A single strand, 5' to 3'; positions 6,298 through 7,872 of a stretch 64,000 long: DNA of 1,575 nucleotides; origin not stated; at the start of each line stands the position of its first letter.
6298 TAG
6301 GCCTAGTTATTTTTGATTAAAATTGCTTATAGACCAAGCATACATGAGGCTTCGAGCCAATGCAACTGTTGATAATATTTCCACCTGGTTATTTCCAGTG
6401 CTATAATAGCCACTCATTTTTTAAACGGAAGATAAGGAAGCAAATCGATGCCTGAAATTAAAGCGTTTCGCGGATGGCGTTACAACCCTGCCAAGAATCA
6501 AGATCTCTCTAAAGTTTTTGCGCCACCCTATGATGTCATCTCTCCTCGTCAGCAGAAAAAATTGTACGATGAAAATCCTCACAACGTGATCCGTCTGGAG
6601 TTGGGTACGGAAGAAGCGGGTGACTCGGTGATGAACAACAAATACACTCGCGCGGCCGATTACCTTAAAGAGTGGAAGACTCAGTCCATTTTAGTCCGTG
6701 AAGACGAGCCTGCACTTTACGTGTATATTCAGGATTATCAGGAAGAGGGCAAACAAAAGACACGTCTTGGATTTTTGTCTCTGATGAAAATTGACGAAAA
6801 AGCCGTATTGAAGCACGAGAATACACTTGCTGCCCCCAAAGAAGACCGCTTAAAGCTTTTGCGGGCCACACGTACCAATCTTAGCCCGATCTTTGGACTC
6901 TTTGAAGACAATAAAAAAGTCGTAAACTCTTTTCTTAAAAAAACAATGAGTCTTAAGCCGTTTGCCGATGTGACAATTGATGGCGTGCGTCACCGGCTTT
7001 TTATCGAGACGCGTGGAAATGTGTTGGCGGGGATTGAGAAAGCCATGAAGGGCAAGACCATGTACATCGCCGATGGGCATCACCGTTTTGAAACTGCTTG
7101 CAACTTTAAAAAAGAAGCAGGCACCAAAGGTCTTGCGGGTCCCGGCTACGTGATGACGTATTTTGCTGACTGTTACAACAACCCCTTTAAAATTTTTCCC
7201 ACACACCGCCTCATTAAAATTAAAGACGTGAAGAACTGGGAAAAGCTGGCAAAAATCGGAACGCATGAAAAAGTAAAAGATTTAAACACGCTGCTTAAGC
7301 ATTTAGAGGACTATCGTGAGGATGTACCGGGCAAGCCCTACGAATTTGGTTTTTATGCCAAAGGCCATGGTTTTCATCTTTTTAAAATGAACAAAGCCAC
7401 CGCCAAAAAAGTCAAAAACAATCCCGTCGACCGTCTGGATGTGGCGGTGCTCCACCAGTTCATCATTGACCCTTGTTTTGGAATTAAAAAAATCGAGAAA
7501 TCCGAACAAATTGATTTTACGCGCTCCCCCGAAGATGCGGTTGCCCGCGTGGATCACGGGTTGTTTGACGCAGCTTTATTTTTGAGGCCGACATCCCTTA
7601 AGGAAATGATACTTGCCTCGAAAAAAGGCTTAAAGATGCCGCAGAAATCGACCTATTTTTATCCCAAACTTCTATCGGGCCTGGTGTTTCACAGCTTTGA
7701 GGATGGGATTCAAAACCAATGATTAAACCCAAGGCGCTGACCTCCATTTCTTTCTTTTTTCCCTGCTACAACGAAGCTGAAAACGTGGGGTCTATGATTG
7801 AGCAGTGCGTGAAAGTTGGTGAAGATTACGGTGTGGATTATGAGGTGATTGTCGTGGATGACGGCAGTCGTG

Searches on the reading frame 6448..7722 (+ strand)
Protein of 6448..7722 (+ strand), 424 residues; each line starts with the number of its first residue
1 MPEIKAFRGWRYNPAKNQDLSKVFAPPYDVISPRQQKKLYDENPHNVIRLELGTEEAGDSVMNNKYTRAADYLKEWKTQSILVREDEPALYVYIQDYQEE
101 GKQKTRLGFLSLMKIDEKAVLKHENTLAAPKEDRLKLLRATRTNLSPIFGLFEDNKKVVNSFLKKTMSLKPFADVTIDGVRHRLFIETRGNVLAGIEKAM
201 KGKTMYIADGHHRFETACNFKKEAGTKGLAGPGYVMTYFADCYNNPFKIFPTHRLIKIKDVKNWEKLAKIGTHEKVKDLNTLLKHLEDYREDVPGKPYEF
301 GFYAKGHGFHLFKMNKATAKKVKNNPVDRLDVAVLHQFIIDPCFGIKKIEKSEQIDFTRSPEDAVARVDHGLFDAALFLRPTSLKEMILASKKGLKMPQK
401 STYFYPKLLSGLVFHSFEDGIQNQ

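Call 10: search_protein_families(library=pfam, proteins=[window:6448-7722:+], max_evalue=0.01)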
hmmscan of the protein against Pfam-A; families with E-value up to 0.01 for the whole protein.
window:6448-7722:+ (424 aa): 1 family
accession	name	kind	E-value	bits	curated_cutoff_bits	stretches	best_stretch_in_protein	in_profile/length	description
PF06245.16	DUF1015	-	1.6e-77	261.1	25.8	1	4-332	1-324/325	Protein of unknown function (DUF1015)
